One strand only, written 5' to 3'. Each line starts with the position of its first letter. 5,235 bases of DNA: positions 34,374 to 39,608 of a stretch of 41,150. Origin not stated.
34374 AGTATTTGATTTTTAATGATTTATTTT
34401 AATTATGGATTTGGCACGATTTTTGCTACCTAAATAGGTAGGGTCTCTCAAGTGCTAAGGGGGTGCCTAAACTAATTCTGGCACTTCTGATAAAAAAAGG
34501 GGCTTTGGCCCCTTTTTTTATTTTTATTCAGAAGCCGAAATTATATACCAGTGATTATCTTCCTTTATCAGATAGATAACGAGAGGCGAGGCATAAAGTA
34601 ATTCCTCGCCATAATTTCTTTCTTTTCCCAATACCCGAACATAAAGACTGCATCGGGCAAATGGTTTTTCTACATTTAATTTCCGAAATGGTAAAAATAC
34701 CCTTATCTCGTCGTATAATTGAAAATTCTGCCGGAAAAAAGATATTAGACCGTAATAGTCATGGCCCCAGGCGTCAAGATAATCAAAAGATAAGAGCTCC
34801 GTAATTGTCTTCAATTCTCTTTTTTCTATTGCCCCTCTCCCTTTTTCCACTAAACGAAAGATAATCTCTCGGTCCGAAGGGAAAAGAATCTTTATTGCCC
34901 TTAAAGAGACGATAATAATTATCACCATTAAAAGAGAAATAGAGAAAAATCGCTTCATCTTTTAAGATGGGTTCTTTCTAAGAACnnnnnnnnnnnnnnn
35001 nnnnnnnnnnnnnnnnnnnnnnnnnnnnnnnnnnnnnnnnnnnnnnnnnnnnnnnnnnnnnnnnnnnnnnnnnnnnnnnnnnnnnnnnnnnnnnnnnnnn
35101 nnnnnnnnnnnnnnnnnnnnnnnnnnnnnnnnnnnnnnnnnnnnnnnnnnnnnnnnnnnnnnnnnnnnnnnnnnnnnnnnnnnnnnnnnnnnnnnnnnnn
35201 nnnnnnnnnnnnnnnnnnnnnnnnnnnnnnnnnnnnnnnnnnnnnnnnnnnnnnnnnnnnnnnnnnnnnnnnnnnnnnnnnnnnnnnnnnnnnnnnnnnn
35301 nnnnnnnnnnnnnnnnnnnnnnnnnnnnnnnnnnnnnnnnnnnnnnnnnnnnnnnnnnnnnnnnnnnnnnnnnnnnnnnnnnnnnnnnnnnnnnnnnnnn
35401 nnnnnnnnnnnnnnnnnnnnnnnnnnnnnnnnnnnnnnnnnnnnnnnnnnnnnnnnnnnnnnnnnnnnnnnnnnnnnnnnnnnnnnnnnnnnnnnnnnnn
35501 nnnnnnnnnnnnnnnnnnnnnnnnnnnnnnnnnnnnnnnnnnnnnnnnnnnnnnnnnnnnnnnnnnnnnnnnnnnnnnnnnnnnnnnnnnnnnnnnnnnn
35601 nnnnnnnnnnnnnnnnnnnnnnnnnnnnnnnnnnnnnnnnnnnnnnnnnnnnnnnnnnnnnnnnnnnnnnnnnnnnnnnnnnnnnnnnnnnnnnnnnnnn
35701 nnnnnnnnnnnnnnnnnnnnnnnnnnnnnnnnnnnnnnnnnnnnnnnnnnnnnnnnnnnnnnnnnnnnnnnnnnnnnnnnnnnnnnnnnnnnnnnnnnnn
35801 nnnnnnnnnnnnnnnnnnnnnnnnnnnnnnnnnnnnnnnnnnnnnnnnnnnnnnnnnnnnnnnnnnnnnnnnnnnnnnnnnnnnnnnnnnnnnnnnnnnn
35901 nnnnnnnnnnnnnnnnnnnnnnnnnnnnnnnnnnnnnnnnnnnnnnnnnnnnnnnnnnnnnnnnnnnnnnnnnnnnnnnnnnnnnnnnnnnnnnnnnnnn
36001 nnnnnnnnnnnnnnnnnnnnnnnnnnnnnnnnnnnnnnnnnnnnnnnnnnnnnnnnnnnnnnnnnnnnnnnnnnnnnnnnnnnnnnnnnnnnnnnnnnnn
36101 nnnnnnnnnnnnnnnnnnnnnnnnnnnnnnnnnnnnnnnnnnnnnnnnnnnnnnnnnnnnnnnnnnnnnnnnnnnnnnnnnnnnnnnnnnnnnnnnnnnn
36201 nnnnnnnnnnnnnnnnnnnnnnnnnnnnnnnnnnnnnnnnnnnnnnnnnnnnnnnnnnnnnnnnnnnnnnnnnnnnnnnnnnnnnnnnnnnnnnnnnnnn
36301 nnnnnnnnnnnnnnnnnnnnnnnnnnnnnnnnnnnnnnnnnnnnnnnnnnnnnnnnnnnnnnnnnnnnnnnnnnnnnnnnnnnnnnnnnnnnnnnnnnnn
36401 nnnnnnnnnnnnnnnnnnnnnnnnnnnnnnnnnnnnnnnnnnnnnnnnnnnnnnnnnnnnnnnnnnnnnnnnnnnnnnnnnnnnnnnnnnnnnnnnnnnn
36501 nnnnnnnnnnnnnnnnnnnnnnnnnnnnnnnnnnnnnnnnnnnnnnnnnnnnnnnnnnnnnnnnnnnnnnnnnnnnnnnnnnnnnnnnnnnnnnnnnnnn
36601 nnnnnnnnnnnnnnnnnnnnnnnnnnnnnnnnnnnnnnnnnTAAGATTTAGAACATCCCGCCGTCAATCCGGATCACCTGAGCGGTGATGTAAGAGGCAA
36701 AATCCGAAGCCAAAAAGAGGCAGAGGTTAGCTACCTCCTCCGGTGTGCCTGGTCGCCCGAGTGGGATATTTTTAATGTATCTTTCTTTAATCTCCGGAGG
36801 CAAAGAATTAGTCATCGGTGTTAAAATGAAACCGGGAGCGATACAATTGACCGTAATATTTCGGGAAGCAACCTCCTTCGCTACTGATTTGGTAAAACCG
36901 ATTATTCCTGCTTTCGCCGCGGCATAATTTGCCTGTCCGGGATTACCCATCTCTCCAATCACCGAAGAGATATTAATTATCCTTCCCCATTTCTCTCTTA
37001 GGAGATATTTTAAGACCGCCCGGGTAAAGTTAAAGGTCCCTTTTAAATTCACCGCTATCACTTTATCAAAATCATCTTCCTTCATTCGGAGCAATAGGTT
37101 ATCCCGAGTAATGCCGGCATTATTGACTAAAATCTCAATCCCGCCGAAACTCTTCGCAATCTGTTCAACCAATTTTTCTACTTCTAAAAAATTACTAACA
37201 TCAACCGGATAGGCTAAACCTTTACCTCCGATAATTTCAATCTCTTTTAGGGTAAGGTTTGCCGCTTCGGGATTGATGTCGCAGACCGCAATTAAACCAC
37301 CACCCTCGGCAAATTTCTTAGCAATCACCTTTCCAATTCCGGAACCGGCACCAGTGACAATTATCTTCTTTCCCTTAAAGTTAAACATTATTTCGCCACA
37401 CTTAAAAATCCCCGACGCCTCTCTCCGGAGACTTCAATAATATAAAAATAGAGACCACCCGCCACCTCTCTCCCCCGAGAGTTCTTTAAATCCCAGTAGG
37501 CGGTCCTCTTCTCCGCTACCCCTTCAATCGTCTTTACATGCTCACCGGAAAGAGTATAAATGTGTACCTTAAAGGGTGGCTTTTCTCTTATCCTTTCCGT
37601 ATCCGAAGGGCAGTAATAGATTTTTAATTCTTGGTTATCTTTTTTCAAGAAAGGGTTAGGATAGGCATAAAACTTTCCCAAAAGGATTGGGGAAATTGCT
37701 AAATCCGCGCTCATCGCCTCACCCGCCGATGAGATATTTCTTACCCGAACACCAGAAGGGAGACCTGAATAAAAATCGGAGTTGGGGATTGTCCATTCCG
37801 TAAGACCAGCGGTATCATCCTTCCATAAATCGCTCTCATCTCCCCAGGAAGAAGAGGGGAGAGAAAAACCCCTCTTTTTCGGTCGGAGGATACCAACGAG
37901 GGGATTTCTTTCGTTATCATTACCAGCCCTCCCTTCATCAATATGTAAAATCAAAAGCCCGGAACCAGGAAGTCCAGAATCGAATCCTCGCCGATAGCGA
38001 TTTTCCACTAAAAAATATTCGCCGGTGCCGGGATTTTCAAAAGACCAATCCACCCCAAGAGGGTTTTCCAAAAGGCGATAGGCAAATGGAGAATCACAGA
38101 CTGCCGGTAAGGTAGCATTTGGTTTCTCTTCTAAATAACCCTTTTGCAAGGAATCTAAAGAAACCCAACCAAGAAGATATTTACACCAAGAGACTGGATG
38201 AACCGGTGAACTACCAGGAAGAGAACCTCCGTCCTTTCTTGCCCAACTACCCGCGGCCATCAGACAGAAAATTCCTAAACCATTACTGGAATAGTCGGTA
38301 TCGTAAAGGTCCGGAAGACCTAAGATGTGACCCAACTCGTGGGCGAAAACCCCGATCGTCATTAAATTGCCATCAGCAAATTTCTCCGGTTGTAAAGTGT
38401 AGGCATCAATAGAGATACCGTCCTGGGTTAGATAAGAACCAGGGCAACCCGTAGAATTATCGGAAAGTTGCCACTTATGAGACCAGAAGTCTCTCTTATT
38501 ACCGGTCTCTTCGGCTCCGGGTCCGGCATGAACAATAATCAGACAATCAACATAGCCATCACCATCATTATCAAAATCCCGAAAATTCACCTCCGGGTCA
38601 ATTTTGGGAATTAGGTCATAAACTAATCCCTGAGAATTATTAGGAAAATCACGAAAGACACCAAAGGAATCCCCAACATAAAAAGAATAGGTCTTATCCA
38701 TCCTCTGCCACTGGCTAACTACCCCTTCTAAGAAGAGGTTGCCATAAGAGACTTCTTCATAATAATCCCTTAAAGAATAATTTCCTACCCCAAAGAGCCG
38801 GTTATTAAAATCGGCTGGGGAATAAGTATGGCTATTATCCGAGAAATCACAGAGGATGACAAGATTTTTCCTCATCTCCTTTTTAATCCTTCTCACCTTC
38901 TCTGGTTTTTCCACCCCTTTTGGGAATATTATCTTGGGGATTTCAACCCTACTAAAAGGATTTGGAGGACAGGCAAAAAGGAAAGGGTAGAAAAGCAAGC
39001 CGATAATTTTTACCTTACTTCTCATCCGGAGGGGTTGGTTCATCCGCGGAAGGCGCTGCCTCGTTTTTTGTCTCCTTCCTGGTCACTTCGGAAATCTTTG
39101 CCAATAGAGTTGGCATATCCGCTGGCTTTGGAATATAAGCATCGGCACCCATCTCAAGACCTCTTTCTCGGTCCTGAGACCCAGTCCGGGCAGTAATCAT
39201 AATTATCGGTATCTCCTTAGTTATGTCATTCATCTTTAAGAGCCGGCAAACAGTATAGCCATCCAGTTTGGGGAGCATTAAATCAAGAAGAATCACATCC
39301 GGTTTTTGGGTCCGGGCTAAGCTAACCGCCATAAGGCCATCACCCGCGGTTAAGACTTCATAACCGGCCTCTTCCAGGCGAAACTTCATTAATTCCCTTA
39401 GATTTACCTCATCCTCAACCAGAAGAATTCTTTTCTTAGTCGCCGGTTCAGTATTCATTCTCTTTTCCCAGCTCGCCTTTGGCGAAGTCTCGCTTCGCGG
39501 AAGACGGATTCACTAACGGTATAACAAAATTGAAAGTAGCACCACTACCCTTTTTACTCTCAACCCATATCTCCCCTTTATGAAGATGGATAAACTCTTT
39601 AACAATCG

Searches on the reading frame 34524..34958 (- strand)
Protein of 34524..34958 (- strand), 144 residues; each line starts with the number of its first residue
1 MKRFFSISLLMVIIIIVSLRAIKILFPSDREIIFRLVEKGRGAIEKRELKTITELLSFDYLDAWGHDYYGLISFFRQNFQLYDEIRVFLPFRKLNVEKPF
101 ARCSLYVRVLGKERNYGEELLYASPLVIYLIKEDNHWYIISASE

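Call 9: search_protein_families(library=pfam, proteins=[window:34524-34958:-])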
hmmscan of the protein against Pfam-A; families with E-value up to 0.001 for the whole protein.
window:34524-34958:- (144 aa): 0 families

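Call 14: find_related_loci(query=window:34524-34958:-, collection=genome_contigs, flank=3000)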
Query window:34524-34958:- (144 aa) in genome_contigs; peptide patterns used: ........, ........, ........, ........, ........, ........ (x = any residue, [..] = any of these).
246 stretches matched a pattern, but none encodes a relative of the query by tblastn (E <= 1e-3).
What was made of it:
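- On Sigma-54 (RpoN)-dependent promoter: The collection scans were used up and the source assemblies are not in the searchable genome set (call 14).
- Tried and rejected: No relative found (call 14).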

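Call 15: find_encoding_contigs(protein=window:34524-34958:-, flank=3000, max_places=10)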
Protein window:34524-34958:- (144 aa): 2 contigs read that carry it; 2 places shown.
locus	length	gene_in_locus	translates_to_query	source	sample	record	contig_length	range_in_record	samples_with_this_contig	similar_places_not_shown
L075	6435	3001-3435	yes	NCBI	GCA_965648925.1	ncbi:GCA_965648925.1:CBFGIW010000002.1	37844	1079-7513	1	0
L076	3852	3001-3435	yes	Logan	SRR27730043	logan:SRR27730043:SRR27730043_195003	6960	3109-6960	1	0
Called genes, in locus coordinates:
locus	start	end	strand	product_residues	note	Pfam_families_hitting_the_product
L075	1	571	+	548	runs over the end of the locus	?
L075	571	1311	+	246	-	PF00106:adh_short, PF08659:KR, PF13561:adh_short_C2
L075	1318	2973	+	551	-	PF00149:Metallophos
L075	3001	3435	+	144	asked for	-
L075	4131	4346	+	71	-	PF11297:DUF3098 (faint)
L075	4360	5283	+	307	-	PF02729:OTCace_N, PF00185:OTCace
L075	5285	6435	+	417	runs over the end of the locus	PF01979:Amidohydro_1, PF12890:DHOase, PF07969:Amidohydro_3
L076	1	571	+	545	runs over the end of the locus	PF05547:Peptidase_M6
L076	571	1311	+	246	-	PF00106:adh_short, PF08659:KR, PF13561:adh_short_C2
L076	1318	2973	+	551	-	PF00149:Metallophos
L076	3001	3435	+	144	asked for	-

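Call 21: find_homologous_proteins(query=window:34524-34958:-)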
Query window:34524-34958:- (144 aa): 3 proteins with E <= 0.001 among 25 candidates.
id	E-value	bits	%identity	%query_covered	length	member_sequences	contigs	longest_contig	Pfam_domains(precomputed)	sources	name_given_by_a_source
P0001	6.0e-88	310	100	100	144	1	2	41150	-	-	-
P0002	3.2e-61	223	68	100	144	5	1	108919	-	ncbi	-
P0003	1.2e-51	192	64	94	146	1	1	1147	-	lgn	-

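Call 22: find_encoding_contigs(protein=P0002, flank=6000, max_places=10)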
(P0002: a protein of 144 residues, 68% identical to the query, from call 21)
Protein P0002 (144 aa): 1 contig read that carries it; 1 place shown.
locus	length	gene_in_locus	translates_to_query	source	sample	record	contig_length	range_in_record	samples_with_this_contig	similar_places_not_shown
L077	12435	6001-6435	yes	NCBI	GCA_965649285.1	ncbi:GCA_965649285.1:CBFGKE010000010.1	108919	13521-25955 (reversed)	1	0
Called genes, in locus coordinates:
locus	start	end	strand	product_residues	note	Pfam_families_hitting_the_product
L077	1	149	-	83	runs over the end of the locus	-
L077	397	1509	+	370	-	PF00989:PAS (weak), PF13188:PAS_8 (weak), PF13426:PAS_9, PF00512:HisKA, PF02518:HATPase_c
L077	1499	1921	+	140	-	PF00072:Response_reg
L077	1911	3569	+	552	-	PF05547:Peptidase_M6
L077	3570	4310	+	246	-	PF00106:adh_short, PF08659:KR, PF13561:adh_short_C2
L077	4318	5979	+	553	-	PF00149:Metallophos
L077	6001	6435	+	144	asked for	-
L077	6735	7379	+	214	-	PF07853:DUF1648, PF13630:SdpI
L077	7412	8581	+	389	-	PF04282:DUF438, PF01814:Hemerythrin, PF08448:PAS_4, PF13596:PAS_10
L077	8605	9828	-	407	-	PF00155:Aminotran_1_2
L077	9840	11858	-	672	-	PF00456:Transketolase_N, PF13292:DXP_synthase_N, PF00676:E1_dh (faint), PF02779:Transket_pyr, PF02780:Transketolase_C, PF22613:Transketolase_C_1 (weak)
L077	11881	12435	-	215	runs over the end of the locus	PF00923:TAL_FSA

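Call 23: find_encoding_contigs(protein=P0003, flank=3000, max_places=10)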
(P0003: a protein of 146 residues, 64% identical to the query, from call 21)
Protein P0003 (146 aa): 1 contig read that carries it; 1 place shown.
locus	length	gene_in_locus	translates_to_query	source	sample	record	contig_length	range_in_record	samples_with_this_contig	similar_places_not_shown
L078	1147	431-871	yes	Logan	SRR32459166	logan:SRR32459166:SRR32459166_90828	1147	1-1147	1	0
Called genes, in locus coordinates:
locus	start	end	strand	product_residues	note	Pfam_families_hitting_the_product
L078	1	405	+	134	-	?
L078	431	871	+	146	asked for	-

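Call 51: find_homologous_proteins(query=A6, max_evalue=0.001)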
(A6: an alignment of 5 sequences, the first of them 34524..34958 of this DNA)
Query A6 (5 sequences) (144 aa, profile of the alignment): 8 proteins with E <= 0.001 among 8000 candidates.
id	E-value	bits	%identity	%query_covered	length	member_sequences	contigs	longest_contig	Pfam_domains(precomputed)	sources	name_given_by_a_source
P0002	7.5e-75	268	68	100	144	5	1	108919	-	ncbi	-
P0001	1.6e-73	263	100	100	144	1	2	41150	-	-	-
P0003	8.9e-73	261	64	94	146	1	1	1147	-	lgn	-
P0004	1.3e-71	257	60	100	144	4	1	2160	-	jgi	jgi:hypothetical protein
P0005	1.6e-70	254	48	100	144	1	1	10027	-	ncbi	-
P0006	2.6e-61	224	58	100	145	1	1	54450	-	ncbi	-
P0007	6.4e-56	206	50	99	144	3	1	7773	-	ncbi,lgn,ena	-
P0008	9.4e-35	138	54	65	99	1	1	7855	-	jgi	-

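Call 52: find_encoding_contigs(protein=P0006, flank=3000, max_places=4)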
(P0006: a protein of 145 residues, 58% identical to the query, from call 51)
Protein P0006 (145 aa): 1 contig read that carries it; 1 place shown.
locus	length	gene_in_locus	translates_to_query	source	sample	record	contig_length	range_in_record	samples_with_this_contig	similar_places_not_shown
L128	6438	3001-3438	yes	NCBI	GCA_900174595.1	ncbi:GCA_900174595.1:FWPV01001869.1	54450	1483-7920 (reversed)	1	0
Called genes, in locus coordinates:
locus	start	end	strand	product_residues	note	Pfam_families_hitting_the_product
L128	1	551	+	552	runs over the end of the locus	PF05547:Peptidase_M6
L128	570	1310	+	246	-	PF00106:adh_short, PF08659:KR, PF13561:adh_short_C2, PF23441:SDR (faint)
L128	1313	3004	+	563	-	PF00149:Metallophos (weak)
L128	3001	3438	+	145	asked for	-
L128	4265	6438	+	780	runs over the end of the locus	-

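Call 53: find_encoding_contigs(protein=P0007, flank=3000, max_places=4)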
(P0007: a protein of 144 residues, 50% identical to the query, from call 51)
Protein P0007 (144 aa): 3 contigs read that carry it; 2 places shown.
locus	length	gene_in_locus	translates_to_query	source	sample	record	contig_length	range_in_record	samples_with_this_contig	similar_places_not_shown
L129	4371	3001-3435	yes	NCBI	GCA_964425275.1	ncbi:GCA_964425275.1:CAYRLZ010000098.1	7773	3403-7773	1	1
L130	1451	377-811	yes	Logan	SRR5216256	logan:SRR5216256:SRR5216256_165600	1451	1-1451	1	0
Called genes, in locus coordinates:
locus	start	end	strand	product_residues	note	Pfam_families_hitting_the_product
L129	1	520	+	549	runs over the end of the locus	PF05547:Peptidase_M6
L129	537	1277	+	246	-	PF00106:adh_short, PF08659:KR, PF13561:adh_short_C2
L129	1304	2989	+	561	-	PF00149:Metallophos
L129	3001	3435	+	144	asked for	-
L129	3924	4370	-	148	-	?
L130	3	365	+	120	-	?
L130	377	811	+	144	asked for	-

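Call 54: find_encoding_contigs(protein=P0008, flank=3000, max_places=4)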
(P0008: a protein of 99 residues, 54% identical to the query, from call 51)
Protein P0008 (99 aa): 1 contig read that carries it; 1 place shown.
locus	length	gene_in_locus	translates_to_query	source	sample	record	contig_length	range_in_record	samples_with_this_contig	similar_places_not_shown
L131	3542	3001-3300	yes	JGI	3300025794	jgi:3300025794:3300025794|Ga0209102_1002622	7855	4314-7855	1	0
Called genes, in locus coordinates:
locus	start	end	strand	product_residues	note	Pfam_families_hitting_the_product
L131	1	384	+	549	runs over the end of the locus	PF05547:Peptidase_M6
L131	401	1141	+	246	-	PF00106:adh_short, PF08659:KR, PF13561:adh_short_C2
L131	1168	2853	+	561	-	PF00149:Metallophos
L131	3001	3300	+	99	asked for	-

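Call 55: find_encoding_contigs(protein=P0004, flank=3000, max_places=4)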
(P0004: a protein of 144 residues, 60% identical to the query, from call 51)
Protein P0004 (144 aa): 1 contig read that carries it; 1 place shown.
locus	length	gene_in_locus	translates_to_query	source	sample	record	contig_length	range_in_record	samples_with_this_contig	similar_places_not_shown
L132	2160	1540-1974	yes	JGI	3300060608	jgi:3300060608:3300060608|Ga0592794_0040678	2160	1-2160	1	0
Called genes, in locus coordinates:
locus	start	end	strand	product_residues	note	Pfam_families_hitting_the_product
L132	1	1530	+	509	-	?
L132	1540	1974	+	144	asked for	-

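Call 75: search_protein_families(library=pfam, proteins=[L128:4265-6436:+, L129:3924-4370:-, window:34524-34958:-], max_evalue=0.01)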
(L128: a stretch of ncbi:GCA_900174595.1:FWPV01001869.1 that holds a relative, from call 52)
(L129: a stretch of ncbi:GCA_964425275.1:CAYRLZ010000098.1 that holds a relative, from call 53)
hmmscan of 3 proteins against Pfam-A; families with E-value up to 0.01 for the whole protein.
L128:4265-6436:+ (724 aa): 0 families

L129:3924-4370:- (148 aa): 0 families

window:34524-34958:- (144 aa): 0 families

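Call 87: predict_structure(alignment_id=A11)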
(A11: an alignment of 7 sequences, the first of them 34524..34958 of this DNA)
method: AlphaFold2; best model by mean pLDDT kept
length: 144 residues; sequences in the alignment: 7
mean_pLDDT: 50.9   pTM: 0.29
mean pLDDT of the five models: 50.9, 46.8, 45.8, 44.8, 42.2
residues with pLDDT >= 90: 7; 70-90: 18; 50-70: 34; < 50: 85
segments of 3 or more residues with pLDDT < 50: 55-70, 76-127, 129-144
pLDDT, mean of each block of 10 residues (from residue 1): 84 88 67 58 56 49 46 48 28 32 37 34 43 45 47
secondary structure, 60 per line:
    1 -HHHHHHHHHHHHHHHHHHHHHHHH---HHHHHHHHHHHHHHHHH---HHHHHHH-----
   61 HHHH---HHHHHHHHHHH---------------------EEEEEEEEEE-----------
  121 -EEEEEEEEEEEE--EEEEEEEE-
elements in order: H2-25 H29-45 H49-55 H61-64 H68-78 E100-109 E122-133 E136-143

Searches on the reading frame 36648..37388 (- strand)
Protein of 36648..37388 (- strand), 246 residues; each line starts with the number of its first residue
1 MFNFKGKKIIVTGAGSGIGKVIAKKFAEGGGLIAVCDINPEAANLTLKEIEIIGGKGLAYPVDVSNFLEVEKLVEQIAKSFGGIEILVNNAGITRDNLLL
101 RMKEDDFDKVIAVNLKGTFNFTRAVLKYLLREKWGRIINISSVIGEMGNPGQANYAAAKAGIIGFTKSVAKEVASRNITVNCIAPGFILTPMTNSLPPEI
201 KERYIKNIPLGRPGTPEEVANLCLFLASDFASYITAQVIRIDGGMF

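Call 9: search_protein_families(library=pfam, proteins=[window:36648-37388:-])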
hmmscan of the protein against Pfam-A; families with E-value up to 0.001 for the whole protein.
window:36648-37388:- (246 aa): 3 families
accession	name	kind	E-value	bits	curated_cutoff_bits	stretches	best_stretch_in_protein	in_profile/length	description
PF13561.12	adh_short_C2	-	2.1e-69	234.2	27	1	13-245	1-235/236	Enoyl-(Acyl carrier protein) reductase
PF00106.31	adh_short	-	7.2e-64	215.3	26.6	1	7-198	1-192/195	short chain dehydrogenase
PF08659.16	KR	-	4.9e-20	72.6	22.6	1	9-166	3-160/180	KR domain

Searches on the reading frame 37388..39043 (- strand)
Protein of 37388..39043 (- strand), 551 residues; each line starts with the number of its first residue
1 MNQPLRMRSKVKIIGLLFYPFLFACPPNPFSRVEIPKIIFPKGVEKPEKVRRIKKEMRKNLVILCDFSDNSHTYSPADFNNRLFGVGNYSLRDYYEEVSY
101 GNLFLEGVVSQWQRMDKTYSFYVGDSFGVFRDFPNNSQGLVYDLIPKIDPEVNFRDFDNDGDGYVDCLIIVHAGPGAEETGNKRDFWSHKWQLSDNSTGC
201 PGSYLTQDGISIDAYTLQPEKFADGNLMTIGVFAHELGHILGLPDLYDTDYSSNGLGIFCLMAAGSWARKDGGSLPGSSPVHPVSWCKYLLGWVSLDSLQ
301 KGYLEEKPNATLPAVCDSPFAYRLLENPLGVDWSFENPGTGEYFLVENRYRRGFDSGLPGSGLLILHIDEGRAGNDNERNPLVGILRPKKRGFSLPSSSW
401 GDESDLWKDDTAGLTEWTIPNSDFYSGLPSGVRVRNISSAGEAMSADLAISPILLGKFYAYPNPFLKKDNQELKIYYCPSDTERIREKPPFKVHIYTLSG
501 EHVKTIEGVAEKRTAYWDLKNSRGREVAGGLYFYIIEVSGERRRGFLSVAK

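Call 9: search_protein_families(library=pfam, proteins=[window:37388-39043:-])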
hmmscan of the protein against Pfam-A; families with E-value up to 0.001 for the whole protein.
window:37388-39043:- (551 aa): 2 families
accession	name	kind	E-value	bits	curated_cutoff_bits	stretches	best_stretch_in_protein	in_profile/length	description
PF05547.17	Peptidase_M6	-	2.5e-29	102.9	22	1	87-293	66-293/294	Immune inhibitor A peptidase M6, catalytic domain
PF13585.12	CHU_C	-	0.00081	19.9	27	0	484-547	22-84/86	CHU_C Type IX secretion signal domain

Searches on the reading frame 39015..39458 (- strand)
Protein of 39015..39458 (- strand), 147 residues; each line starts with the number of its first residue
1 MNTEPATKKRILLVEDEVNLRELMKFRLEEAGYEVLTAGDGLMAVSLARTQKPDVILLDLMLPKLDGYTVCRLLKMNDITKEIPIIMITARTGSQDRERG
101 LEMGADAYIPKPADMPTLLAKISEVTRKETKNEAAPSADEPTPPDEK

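Call 9: search_protein_families(library=pfam, proteins=[window:39015-39458:-])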
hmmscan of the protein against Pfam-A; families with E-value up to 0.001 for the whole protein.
window:39015-39458:- (147 aa): 1 family
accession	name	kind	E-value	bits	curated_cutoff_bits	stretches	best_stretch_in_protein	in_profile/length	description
PF00072.30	Response_reg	-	2.1e-28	99.2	30.2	1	11-122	1-110/111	Response regulator receiver domain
